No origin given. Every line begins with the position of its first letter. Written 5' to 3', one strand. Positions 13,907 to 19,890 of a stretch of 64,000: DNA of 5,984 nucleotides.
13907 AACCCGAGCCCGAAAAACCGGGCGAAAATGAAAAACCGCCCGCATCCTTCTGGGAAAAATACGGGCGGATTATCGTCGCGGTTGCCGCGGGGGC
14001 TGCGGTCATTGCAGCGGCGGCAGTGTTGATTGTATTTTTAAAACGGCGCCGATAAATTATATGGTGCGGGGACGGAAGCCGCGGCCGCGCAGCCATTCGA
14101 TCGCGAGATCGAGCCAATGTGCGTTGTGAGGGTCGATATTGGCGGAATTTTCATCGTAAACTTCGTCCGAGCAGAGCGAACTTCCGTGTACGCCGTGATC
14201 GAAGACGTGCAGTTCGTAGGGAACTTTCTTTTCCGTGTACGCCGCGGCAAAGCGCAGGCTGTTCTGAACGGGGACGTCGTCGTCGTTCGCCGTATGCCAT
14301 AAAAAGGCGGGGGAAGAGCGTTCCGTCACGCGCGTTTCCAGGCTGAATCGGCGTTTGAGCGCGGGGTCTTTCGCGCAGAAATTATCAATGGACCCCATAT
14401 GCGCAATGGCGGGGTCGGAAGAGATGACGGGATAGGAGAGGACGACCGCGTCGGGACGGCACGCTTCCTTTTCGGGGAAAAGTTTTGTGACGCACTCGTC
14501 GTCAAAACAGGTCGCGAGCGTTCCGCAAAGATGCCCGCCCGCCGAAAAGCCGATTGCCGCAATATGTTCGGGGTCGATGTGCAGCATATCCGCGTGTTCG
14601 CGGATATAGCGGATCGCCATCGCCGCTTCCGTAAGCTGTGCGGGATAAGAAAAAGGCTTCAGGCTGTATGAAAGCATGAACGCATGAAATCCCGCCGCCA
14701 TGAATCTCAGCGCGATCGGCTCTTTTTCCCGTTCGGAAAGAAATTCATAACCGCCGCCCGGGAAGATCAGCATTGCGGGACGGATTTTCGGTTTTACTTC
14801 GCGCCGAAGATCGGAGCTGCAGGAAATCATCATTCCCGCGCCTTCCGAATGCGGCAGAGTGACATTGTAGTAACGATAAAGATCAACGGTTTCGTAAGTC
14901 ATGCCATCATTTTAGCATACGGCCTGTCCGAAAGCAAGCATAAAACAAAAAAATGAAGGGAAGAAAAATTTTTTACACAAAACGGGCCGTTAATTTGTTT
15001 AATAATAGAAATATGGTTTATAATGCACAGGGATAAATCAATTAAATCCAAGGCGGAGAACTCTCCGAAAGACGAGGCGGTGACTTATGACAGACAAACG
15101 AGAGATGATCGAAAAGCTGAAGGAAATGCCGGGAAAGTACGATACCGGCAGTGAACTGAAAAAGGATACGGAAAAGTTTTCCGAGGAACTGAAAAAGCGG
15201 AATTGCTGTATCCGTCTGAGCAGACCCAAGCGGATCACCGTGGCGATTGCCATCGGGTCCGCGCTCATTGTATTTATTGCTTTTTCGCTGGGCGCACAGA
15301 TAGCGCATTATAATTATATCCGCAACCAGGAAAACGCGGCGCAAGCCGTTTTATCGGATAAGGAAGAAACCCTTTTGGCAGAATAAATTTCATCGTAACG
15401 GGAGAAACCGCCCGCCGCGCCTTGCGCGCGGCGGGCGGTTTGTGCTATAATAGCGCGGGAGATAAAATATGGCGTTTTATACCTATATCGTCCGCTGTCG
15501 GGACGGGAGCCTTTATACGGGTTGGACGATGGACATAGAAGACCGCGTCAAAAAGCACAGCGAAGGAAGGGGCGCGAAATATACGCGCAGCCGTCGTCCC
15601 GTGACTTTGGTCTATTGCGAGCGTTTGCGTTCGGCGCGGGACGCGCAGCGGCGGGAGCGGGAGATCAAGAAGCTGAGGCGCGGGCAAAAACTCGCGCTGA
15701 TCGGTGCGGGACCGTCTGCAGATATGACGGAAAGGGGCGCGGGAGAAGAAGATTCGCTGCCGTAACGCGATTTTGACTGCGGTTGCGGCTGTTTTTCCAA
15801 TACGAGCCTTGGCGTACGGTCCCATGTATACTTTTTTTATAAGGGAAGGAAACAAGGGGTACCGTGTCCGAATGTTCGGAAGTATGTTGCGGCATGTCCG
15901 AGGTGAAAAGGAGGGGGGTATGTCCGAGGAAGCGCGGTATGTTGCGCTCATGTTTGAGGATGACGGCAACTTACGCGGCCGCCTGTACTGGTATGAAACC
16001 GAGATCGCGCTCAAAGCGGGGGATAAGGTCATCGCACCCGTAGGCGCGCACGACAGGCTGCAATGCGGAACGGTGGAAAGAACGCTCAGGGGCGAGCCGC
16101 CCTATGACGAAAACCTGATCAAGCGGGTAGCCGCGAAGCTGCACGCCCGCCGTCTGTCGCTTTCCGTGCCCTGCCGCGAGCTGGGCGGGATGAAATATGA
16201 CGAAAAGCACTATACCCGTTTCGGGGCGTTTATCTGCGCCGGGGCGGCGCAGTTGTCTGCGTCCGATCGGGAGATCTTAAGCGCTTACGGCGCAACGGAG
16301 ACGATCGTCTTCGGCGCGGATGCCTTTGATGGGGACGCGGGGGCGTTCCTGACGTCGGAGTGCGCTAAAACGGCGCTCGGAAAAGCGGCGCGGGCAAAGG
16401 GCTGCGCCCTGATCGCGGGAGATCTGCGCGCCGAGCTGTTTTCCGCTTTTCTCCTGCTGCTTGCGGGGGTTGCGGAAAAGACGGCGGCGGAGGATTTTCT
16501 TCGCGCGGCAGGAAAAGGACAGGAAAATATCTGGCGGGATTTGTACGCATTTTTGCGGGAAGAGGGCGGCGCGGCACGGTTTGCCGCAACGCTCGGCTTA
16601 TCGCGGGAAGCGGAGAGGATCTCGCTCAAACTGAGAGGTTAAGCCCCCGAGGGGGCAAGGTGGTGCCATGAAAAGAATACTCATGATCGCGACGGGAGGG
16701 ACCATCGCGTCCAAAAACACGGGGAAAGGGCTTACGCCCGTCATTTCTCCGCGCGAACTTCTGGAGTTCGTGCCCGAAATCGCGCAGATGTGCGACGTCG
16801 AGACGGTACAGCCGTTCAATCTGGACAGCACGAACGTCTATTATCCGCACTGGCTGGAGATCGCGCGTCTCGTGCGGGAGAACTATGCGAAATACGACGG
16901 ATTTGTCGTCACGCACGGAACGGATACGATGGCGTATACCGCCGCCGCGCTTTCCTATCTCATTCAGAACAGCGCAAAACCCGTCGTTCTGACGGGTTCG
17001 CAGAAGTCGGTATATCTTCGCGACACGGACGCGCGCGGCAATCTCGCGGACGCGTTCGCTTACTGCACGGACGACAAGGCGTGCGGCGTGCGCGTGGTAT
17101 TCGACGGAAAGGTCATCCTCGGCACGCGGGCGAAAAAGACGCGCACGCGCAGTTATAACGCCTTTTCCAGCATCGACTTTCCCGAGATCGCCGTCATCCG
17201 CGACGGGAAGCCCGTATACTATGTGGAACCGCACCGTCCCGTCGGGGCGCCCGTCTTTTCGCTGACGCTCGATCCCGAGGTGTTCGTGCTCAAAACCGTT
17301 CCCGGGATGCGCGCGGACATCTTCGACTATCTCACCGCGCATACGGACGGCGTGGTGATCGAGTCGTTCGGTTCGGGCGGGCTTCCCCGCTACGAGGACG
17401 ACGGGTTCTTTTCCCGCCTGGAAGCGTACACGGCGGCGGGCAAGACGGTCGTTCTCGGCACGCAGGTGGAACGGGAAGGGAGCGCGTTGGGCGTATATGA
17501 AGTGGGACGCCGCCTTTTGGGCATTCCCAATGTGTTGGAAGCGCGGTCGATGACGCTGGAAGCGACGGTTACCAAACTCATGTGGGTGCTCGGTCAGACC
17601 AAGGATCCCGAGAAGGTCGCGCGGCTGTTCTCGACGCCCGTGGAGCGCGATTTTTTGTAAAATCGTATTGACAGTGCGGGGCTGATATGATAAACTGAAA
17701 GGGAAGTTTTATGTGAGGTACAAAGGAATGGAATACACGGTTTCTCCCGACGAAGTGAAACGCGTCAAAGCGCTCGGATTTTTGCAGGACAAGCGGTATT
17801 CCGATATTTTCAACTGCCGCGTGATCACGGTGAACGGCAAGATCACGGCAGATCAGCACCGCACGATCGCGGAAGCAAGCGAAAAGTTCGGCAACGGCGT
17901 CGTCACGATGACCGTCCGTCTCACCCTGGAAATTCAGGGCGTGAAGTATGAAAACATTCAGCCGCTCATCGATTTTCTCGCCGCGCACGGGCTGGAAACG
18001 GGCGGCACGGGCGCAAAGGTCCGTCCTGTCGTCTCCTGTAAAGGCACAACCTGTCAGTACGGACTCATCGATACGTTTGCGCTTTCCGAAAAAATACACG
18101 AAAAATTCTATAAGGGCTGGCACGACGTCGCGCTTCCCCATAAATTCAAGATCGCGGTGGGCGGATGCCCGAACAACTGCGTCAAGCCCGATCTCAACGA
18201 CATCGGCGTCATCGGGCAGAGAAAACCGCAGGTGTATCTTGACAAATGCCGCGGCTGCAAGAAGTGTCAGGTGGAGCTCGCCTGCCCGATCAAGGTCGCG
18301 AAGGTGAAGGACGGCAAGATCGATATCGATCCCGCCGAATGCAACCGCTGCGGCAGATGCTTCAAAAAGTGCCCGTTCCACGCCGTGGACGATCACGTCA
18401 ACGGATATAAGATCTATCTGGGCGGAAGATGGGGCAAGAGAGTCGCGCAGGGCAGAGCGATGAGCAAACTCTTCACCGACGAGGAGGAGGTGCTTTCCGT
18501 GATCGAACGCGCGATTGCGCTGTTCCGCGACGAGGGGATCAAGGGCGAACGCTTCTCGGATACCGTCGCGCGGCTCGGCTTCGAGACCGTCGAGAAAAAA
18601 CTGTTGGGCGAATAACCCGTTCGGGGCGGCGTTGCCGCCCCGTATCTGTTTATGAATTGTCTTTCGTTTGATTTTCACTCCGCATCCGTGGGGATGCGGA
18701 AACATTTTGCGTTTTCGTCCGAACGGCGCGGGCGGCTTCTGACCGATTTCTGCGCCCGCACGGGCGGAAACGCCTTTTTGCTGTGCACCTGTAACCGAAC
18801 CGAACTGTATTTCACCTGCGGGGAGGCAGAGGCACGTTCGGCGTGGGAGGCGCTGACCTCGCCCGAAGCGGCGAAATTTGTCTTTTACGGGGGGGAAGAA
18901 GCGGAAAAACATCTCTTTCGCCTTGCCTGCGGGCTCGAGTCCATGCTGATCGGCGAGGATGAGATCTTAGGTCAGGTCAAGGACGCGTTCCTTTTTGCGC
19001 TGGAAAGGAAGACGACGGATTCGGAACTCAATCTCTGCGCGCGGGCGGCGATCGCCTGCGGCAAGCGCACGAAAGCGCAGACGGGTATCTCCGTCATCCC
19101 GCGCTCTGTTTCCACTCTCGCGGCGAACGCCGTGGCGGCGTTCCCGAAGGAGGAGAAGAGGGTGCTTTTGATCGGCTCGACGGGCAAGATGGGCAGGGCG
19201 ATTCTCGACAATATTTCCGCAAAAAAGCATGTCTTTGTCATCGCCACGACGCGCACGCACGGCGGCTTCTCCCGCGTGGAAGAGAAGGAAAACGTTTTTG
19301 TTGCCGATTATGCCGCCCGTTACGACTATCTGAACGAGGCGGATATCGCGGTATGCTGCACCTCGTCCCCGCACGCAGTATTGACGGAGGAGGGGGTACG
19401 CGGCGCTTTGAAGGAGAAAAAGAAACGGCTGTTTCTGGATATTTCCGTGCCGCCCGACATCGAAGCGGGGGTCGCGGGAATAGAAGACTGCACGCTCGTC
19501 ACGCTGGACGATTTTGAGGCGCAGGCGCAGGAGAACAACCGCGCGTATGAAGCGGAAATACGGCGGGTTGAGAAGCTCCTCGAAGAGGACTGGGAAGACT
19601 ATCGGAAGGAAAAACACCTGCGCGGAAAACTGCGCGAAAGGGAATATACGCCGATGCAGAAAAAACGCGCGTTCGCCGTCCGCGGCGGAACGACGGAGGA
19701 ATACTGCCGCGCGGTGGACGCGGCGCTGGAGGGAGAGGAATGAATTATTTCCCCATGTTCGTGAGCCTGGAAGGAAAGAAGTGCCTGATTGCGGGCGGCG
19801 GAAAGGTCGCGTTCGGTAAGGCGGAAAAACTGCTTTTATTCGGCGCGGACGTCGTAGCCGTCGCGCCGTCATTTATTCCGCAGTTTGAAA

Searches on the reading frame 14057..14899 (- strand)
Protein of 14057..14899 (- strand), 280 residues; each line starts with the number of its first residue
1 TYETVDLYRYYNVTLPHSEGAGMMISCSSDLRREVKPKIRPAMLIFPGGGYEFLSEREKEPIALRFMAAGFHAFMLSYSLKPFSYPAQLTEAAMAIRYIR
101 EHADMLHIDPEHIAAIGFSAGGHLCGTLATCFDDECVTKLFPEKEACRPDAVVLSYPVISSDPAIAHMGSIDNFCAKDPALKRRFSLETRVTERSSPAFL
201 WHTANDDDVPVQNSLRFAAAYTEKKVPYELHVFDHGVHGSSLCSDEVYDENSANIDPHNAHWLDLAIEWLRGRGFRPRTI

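Call 68: search_protein_families(library=pfam, proteins=[window:14057-14899:-], max_evalue=0.00001)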
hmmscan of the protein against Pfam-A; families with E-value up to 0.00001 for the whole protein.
window:14057-14899:- (280 aa): 3 families
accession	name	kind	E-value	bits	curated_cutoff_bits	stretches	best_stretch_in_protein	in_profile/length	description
PF20434.5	BD-FAE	-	1.4e-18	67.7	26.8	1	40-219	13-213/215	BD-FAE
PF07859.19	Abhydrolase_3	-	4.5e-12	46.6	25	1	45-162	3-114/210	alpha/beta hydrolase fold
PF00326.27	Peptidase_S9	-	7.6e-10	39.1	22.6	1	100-241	53-190/213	Prolyl oligopeptidase family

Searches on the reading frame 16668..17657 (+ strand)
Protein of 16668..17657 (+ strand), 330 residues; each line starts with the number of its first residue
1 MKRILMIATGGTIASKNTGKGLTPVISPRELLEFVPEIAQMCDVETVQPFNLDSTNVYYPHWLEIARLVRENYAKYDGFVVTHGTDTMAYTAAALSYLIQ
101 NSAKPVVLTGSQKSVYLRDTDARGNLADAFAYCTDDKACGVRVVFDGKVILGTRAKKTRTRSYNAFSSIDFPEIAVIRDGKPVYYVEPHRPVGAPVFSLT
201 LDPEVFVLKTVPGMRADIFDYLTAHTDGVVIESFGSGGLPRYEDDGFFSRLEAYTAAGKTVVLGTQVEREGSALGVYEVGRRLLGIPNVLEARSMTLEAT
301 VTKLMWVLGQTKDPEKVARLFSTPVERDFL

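Call 67: search_protein_families(library=pfam, proteins=[window:16668-17657:+], max_evalue=0.00001)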
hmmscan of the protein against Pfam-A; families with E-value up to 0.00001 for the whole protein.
window:16668-17657:+ (330 aa): 2 families
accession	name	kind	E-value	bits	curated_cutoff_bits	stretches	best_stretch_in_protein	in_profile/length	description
PF00710.25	Asparaginase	-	9.2e-58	195.4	22.5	1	3-187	1-190/193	Asparaginase, N-terminal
PF17763.6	Asparaginase_C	-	3.5e-26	91.8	34.6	1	205-321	2-114/114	Glutaminase/Asparaginase C-terminal domain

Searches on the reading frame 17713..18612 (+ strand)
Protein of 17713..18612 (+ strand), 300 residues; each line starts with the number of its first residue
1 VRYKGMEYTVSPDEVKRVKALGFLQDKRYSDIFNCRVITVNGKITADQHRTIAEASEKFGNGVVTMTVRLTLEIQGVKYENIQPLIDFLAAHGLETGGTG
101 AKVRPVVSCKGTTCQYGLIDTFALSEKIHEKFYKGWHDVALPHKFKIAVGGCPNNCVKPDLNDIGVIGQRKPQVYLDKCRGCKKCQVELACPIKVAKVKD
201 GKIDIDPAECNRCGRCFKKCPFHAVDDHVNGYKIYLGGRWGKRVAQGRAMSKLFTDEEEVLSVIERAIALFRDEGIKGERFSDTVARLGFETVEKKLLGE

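Call 67: search_protein_families(library=pfam, proteins=[window:17713-18612:+], max_evalue=0.00001)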
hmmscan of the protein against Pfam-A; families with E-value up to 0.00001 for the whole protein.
window:17713-18612:+ (300 aa): 4 families
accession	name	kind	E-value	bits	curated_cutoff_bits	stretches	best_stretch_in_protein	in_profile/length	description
PF01077.27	NIR_SIR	-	1.2e-31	109.8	27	1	100-297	2-150/158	Nitrite and sulphite reductase 4Fe-4S domain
PF03460.22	NIR_SIR_ferr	-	1.2e-13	51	24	1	34-91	11-68/69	Nitrite/Sulfite reductase ferredoxin-like half domain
PF13237.11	Fer4_10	-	9.3e-08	32.3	25.5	0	176-221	6-53/53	4Fe-4S dicluster domain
PF12797.12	Fer4_2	-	1.7e-06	28.1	24.5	0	202-222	2-22/22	4Fe-4S binding domain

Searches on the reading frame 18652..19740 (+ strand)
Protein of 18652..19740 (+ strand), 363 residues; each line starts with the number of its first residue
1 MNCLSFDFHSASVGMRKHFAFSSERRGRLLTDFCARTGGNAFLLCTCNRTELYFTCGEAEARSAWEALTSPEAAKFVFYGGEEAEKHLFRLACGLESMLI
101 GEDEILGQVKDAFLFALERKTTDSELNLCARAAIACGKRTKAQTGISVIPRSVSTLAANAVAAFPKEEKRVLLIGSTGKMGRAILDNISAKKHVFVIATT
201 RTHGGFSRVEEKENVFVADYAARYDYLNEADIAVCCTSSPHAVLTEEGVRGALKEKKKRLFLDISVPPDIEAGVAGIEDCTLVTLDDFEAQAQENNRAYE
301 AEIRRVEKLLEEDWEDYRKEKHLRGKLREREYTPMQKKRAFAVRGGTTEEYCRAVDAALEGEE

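Call 67: search_protein_families(library=pfam, proteins=[window:18652-19740:+], max_evalue=0.00001)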
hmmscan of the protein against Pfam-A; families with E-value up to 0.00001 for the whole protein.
window:18652-19740:+ (363 aa): 2 families
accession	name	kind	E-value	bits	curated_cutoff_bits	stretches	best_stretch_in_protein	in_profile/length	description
PF05201.20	GlutR_N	-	1e-33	116.7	27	1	5-144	2-151/151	Glutamyl-tRNAGlu reductase, N-terminal domain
PF01488.26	Shikimate_DH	-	3.1e-20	73.1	24.3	1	167-289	11-136/138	Shikimate / quinate 5-dehydrogenase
